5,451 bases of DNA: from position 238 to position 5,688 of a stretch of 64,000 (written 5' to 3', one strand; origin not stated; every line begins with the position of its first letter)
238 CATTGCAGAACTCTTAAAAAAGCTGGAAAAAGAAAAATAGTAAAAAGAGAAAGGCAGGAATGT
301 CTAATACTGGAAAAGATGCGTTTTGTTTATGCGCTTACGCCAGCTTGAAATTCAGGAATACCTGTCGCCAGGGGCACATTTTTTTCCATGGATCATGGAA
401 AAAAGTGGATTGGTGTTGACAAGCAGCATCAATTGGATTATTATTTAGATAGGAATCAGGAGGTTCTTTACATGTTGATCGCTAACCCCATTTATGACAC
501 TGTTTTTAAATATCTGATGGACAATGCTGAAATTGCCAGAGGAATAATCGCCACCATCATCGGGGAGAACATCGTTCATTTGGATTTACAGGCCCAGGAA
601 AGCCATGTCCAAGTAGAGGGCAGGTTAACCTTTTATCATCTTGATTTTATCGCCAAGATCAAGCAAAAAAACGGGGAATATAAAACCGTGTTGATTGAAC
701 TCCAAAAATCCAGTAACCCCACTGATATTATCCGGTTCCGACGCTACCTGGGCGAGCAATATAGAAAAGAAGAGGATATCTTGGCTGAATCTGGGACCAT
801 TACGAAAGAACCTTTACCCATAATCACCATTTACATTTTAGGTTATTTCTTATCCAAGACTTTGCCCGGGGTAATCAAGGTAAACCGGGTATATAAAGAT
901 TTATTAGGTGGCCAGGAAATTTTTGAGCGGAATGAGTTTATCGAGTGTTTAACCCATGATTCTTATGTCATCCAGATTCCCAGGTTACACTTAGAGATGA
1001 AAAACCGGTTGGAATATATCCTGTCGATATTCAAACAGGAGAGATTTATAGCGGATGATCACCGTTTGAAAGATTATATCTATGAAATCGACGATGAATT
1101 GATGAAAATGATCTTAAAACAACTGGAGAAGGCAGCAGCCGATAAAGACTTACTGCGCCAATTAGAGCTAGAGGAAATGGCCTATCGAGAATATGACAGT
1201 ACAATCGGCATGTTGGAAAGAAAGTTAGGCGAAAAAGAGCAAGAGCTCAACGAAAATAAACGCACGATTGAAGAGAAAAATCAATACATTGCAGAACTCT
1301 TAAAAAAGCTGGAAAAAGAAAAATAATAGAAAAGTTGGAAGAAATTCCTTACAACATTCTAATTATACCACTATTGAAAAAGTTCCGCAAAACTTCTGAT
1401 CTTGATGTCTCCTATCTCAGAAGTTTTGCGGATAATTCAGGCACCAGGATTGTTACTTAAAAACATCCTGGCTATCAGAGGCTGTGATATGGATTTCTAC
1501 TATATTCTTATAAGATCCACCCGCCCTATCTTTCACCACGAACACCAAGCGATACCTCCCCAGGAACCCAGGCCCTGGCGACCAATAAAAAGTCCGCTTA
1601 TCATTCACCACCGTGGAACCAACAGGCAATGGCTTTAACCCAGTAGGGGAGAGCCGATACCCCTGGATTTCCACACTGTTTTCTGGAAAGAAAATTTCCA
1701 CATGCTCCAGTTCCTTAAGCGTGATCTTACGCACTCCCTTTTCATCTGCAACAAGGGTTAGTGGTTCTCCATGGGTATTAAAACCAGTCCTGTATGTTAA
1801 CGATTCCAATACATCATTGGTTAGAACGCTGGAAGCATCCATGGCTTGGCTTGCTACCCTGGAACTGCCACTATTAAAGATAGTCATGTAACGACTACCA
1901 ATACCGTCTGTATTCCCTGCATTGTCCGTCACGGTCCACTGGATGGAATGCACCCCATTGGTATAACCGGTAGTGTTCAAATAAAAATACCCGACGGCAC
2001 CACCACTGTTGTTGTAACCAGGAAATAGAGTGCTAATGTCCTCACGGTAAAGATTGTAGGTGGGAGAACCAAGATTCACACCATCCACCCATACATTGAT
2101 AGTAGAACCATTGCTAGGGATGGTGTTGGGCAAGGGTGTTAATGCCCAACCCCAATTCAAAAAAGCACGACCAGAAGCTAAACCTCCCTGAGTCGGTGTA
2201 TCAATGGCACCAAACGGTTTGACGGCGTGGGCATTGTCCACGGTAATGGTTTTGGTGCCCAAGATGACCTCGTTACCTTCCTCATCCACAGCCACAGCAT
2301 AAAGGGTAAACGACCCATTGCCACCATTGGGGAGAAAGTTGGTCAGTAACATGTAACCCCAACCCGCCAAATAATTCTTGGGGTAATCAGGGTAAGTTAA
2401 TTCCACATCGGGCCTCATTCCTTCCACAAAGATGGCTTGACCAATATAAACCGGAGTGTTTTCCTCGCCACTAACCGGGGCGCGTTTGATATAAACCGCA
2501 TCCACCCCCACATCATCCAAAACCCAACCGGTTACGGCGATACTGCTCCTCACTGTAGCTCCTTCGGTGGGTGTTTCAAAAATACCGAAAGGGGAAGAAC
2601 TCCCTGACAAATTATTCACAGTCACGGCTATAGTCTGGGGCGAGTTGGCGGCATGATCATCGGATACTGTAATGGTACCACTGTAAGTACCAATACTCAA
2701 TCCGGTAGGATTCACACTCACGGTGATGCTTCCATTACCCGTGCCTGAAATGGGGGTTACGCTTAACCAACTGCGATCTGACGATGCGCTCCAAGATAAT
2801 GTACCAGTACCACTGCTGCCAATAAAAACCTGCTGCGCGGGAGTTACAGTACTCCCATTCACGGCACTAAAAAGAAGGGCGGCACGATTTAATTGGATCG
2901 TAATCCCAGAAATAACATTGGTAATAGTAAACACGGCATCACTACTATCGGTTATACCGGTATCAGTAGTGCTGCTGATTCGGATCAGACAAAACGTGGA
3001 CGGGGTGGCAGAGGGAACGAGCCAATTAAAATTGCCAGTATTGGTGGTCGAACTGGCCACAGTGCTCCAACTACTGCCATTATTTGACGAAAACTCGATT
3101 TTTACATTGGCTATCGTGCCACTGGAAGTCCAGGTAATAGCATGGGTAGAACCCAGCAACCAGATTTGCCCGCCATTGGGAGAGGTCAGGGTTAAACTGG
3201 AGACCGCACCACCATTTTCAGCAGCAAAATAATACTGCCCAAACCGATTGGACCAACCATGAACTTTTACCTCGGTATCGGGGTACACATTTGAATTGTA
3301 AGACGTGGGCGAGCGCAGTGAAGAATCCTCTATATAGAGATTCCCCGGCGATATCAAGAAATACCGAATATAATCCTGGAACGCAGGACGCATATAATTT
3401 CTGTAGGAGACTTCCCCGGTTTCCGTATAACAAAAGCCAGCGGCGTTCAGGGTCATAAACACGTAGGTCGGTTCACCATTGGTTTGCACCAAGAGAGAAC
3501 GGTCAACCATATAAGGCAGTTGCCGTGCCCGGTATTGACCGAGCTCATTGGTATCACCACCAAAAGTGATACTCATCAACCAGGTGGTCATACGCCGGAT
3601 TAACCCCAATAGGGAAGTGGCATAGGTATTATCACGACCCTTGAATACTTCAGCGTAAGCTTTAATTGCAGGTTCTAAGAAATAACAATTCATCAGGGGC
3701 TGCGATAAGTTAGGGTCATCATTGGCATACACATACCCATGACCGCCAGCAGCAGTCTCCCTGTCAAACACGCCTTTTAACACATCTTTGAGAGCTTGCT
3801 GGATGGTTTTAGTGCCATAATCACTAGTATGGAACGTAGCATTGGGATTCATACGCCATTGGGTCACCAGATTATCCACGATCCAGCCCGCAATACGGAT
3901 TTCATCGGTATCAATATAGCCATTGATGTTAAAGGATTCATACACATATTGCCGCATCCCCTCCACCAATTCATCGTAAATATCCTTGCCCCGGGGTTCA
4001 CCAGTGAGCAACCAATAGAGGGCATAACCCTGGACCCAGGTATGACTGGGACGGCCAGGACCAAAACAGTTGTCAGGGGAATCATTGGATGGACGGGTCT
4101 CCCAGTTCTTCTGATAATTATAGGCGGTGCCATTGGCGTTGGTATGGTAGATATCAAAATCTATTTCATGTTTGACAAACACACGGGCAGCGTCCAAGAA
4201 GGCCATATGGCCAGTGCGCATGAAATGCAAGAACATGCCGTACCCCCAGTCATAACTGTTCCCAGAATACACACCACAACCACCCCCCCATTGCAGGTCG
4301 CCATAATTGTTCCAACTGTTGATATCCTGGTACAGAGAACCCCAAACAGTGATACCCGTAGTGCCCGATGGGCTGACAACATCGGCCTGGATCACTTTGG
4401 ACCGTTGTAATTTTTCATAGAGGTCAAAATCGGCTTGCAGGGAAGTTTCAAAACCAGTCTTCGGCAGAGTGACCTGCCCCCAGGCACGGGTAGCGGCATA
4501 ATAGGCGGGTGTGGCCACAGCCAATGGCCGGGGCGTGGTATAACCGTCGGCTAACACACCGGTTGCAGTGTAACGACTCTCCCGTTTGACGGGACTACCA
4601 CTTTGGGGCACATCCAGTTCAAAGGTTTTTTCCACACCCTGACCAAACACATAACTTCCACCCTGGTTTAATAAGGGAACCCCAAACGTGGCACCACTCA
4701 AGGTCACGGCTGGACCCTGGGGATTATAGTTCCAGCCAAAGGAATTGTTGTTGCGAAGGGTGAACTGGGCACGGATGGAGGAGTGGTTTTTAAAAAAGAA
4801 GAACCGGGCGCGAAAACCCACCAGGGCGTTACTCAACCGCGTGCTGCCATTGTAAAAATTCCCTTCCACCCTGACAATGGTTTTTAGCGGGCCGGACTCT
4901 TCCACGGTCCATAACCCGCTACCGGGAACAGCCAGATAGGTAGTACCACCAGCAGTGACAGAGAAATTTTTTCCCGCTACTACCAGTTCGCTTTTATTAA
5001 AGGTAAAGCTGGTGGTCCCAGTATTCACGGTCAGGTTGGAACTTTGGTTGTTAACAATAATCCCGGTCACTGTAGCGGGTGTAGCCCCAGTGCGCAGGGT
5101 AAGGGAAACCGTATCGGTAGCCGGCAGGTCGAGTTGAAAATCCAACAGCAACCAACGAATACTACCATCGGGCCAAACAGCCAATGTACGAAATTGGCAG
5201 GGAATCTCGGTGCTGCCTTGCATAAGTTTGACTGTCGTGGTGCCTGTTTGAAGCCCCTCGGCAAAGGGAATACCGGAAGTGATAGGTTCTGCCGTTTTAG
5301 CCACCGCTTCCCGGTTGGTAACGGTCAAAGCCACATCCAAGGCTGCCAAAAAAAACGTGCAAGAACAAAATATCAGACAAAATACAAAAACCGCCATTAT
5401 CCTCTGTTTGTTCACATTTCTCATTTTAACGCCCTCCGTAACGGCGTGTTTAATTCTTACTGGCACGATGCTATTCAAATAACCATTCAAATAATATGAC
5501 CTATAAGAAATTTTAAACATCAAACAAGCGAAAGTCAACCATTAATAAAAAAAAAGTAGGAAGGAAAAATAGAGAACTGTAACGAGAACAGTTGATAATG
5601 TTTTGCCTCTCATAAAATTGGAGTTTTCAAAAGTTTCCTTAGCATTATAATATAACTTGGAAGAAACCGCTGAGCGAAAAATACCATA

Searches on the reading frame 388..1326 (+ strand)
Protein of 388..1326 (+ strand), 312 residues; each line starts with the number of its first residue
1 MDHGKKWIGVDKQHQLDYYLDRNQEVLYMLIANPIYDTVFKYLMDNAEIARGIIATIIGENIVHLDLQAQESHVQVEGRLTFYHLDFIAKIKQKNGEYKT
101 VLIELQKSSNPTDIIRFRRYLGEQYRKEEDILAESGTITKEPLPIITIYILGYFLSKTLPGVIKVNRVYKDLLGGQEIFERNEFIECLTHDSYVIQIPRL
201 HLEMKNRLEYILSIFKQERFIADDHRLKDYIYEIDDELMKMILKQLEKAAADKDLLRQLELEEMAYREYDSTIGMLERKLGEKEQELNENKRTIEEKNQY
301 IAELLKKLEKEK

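Call 8: search_protein_families(library=pfam, proteins=[window:388-1326:+], max_evalue=0.001)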
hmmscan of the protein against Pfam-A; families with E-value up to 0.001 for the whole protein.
window:388-1326:+ (312 aa): 1 family
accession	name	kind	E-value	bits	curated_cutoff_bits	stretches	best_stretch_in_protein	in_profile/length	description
PF04754.18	Transposase_31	-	0.00034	20.7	21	1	36-129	3-101/203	Putative transposase, YhgA-like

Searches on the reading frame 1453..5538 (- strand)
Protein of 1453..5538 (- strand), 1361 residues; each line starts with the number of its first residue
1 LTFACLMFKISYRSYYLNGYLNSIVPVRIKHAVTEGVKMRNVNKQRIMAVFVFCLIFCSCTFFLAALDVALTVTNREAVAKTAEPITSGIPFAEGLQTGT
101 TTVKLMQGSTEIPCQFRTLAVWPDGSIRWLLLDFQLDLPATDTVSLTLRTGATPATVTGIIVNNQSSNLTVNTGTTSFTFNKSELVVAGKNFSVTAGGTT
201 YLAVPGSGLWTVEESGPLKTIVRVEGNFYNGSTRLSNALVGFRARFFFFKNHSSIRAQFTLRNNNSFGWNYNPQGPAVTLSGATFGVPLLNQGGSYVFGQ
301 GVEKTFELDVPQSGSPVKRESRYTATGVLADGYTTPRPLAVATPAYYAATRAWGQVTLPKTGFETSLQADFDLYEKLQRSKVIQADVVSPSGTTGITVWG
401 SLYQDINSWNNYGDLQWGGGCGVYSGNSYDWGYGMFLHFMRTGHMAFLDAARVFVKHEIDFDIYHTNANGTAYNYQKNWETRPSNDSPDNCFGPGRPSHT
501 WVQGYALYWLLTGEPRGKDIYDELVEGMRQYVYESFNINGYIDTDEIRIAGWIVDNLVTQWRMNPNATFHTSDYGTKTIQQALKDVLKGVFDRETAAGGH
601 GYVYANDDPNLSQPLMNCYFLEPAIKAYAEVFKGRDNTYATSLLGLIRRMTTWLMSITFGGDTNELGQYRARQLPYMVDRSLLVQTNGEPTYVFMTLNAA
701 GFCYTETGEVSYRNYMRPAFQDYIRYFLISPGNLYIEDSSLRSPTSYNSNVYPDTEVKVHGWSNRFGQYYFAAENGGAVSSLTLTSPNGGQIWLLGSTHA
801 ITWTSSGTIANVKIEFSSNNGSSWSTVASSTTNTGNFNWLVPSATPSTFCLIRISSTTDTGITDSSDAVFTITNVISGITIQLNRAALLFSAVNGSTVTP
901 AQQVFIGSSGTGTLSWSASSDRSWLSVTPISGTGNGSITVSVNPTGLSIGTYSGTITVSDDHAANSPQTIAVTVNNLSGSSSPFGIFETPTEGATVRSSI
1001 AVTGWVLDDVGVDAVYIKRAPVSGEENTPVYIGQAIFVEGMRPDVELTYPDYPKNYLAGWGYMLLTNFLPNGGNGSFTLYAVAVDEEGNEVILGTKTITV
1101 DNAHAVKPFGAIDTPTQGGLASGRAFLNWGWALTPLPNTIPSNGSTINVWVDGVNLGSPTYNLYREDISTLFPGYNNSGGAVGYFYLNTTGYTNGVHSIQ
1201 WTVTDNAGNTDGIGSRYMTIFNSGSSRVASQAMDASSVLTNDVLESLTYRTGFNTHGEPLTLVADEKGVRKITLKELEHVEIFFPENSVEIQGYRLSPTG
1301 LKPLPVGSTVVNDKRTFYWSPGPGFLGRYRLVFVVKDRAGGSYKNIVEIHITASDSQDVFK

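Call 8: search_protein_families(library=pfam, proteins=[window:1453-5538:-], max_evalue=0.001)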
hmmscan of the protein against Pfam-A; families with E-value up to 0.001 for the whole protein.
window:1453-5538:- (1361 aa): 3 families
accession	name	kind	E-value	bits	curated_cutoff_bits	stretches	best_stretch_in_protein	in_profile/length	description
PF19501.5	PcRGLX_1st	-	2.7e-09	37.1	22.1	1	82-130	15-64/83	PcRGLX-like N-terminal RIFT barrel domain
PF19190.6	BACON_2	-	8.1e-08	32.5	25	1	898-968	17-91/94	Viral BACON domain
PF21345.3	PcRGLX_2nd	-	0.00016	21.2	23.5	1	211-262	74-123/360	PcRGLX-like protein central beta sandwich domain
